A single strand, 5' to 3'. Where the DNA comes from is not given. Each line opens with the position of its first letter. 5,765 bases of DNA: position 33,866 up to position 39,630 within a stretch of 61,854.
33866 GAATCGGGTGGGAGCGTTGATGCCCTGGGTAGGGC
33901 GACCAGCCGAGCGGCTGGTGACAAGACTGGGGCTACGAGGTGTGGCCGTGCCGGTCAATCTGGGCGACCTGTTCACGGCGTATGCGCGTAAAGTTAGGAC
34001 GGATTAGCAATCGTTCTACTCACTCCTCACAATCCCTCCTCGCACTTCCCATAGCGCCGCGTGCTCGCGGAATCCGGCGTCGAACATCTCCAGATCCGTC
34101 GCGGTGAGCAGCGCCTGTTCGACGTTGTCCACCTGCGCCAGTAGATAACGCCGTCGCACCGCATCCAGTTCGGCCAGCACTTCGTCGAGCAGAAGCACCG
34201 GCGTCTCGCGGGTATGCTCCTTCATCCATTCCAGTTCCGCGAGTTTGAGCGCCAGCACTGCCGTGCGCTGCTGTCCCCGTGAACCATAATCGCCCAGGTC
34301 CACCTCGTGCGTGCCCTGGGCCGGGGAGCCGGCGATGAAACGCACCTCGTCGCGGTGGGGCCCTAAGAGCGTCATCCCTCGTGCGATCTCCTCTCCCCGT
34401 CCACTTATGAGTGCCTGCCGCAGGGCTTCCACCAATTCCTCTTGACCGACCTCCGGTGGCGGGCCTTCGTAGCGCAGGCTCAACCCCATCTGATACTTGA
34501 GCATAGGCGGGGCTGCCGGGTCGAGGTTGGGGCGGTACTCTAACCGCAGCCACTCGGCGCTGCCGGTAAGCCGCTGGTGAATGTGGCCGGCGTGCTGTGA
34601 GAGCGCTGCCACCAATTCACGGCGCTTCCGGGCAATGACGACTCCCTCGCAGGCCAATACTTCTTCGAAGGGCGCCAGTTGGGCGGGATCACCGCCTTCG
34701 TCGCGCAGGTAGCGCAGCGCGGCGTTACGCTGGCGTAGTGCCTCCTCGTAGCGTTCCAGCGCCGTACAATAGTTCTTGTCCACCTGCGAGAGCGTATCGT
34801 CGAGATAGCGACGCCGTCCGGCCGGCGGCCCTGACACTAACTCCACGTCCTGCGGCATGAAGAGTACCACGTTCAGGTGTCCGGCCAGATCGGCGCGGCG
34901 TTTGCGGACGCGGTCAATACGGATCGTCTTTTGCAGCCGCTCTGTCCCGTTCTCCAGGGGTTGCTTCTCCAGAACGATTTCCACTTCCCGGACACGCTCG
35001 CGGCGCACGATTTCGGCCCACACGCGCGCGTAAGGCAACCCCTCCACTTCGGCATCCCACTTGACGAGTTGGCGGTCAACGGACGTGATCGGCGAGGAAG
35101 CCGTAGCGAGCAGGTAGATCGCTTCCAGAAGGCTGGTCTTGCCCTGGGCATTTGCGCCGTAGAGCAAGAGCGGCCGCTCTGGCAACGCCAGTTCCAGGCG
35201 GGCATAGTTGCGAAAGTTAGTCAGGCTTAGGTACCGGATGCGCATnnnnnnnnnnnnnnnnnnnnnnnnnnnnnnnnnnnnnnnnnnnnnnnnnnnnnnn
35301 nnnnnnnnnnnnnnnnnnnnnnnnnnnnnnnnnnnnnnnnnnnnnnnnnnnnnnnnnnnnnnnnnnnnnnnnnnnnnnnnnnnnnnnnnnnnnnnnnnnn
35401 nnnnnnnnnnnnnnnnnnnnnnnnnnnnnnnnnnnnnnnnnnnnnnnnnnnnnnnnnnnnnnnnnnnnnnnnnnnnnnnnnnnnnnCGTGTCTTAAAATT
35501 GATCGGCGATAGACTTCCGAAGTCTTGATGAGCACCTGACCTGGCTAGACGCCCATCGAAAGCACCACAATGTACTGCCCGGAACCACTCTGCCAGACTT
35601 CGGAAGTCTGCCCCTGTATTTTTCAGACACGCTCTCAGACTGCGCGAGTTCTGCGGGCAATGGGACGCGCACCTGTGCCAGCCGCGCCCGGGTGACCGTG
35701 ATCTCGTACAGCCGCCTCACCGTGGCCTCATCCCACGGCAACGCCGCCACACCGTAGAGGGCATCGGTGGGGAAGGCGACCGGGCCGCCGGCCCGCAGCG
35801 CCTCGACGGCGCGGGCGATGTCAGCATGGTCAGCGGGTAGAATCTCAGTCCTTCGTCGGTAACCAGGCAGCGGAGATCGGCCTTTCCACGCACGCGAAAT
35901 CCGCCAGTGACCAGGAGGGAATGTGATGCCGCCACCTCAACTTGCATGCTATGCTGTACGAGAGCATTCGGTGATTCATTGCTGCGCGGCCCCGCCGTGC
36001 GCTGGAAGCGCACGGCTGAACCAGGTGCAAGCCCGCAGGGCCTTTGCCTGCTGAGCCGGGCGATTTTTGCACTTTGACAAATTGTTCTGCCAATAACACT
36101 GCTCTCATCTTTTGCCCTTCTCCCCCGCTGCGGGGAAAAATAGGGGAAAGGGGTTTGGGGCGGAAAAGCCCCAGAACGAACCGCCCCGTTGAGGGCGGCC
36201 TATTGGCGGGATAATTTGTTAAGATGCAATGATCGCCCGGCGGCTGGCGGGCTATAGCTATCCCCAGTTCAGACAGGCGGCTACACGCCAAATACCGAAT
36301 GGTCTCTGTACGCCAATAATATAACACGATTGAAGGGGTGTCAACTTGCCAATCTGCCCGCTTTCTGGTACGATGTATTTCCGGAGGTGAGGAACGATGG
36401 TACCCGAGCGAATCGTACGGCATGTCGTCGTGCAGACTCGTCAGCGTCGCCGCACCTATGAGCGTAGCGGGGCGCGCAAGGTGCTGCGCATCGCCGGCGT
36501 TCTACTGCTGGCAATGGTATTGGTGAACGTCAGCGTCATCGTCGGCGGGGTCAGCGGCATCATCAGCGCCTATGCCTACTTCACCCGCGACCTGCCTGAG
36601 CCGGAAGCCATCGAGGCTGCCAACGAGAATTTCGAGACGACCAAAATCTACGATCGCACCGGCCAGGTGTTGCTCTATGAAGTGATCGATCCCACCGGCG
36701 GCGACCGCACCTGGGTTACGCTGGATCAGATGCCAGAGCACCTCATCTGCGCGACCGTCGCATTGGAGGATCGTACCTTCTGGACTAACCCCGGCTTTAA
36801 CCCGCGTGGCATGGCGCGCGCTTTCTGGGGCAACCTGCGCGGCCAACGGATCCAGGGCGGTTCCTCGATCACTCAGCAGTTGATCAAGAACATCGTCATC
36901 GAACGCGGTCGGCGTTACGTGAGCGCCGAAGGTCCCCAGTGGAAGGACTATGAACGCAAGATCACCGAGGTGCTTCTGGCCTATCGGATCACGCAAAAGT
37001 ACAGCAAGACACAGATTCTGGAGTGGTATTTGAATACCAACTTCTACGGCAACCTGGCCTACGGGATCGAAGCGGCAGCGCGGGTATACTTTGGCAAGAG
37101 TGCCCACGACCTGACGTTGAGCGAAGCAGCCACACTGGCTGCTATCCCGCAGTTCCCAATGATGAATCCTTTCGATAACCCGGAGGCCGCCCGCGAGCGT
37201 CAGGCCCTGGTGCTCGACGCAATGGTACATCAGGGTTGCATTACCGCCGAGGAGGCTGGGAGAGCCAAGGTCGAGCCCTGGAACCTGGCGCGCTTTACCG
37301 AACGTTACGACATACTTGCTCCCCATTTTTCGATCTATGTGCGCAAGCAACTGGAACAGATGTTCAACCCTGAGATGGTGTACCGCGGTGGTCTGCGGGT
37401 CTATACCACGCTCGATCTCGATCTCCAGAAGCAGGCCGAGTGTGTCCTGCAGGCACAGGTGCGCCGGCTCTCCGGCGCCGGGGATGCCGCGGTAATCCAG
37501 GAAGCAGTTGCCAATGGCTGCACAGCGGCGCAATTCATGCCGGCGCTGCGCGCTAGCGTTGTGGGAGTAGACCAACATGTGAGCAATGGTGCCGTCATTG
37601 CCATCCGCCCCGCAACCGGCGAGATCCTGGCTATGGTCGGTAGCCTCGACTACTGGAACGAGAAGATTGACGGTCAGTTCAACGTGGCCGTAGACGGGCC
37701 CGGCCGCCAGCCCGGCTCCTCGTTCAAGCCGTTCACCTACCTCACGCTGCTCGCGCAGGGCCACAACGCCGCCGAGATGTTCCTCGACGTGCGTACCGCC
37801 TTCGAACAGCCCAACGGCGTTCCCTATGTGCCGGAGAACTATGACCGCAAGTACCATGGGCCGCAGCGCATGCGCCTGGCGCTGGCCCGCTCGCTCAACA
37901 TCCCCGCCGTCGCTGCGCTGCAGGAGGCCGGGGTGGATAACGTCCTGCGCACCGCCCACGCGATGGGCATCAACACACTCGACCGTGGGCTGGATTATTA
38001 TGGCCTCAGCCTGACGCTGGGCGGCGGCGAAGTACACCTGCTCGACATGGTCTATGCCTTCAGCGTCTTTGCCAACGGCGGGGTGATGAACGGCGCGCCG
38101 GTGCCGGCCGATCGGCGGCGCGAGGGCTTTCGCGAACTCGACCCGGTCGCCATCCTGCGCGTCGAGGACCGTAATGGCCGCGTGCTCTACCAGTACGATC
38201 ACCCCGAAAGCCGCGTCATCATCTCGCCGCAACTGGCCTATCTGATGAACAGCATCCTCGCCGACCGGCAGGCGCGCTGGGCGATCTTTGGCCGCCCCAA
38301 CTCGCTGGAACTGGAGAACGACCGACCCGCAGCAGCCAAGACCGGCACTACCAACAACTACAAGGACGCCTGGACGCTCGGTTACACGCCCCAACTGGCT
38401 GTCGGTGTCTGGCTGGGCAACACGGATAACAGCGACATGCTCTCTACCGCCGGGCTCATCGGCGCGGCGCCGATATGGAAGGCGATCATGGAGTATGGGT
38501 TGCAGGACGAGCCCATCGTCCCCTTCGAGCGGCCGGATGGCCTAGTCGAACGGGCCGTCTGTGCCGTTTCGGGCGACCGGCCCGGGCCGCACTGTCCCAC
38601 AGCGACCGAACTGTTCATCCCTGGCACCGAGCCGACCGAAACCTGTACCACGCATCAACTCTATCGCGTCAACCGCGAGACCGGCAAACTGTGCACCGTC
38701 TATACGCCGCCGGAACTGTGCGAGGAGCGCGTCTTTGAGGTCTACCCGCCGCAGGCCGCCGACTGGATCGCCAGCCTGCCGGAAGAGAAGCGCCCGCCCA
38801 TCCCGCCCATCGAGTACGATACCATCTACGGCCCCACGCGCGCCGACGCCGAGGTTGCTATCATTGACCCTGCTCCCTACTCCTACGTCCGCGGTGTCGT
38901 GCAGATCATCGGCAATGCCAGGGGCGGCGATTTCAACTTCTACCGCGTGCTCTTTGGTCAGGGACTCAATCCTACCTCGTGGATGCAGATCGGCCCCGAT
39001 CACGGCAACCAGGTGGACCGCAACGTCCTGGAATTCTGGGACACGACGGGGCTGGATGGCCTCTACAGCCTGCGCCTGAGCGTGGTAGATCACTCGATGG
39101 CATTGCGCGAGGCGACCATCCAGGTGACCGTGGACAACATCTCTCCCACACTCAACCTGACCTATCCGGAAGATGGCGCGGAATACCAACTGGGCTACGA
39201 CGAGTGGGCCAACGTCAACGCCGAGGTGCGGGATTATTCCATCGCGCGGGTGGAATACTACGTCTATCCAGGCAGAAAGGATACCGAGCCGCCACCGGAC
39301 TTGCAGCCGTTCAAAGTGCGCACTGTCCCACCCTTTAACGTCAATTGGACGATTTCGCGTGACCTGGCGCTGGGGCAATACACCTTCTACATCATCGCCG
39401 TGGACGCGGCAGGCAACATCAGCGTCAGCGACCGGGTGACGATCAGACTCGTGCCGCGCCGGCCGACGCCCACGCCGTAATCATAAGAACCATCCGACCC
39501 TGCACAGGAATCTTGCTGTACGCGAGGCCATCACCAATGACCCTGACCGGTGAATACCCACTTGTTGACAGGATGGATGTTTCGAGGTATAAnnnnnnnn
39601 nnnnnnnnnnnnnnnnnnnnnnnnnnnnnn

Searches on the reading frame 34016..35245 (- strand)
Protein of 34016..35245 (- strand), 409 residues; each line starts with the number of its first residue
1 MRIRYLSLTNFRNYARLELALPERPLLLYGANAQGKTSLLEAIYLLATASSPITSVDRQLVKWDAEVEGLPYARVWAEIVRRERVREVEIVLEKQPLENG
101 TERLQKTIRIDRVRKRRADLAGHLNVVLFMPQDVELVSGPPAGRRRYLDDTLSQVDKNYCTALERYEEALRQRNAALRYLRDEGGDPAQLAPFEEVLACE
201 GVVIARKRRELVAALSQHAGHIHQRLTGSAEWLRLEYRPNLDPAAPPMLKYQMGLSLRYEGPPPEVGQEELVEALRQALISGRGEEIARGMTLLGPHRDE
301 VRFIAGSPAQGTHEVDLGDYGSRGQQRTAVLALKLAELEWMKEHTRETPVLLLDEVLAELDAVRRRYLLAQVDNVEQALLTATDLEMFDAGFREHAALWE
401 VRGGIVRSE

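Call 82: search_protein_families(library=pfam, proteins=[window:34016-35245:-], max_evalue=0.00001)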
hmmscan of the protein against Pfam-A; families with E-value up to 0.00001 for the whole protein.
window:34016-35245:- (409 aa): 3 families
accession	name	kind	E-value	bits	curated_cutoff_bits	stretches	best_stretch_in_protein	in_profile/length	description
PF02463.25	SMC_N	-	1.1e-14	54.9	40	1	3-390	2-204/220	RecF/RecN/SMC N terminal domain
PF13175.12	AAA_15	-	1.1e-08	35.5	32.1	1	1-110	1-79/374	AAA ATPase domain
PF13476.12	AAA_23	-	3.2e-07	31.6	27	1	6-111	2-122/201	AAA domain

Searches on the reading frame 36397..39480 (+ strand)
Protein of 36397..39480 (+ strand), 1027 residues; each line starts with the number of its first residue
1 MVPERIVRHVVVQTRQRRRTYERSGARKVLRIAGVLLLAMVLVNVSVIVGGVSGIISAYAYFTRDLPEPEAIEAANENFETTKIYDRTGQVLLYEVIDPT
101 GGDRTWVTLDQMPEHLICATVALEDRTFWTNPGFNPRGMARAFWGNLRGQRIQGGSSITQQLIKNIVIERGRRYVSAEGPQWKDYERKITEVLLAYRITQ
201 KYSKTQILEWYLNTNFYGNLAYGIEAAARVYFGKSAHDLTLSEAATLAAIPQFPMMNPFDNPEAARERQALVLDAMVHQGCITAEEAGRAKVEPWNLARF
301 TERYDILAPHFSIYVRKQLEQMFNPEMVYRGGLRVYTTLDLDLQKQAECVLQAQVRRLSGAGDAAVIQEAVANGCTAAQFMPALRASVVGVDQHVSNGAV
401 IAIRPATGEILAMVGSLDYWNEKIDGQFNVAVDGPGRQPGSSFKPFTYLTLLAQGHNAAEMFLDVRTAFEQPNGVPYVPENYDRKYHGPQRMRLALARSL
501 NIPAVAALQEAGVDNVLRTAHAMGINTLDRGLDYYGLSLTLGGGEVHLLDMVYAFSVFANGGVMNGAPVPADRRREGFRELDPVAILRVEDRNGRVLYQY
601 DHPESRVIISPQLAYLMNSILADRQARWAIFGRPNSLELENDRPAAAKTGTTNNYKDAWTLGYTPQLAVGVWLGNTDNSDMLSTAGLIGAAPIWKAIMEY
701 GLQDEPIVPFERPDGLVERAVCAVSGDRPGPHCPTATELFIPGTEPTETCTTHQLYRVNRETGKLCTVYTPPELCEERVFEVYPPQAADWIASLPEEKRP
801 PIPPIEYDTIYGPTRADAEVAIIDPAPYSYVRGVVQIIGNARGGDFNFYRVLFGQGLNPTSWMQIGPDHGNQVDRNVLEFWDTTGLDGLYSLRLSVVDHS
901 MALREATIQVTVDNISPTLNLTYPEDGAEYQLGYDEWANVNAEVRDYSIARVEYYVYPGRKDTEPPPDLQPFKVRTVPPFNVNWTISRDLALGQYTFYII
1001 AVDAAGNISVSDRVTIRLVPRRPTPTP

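Call 82: search_protein_families(library=pfam, proteins=[window:36397-39480:+], max_evalue=0.00001)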
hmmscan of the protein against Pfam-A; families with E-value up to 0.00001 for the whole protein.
window:36397-39480:+ (1027 aa): 2 families
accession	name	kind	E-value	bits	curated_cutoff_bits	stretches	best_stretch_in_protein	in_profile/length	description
PF00912.28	Transgly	-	6.5e-55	185.7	27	1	101-276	11-177/178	Transglycosylase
PF00905.27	Transpeptidase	-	2e-14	53.9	22.1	1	398-699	1-299/299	Penicillin binding protein transpeptidase domain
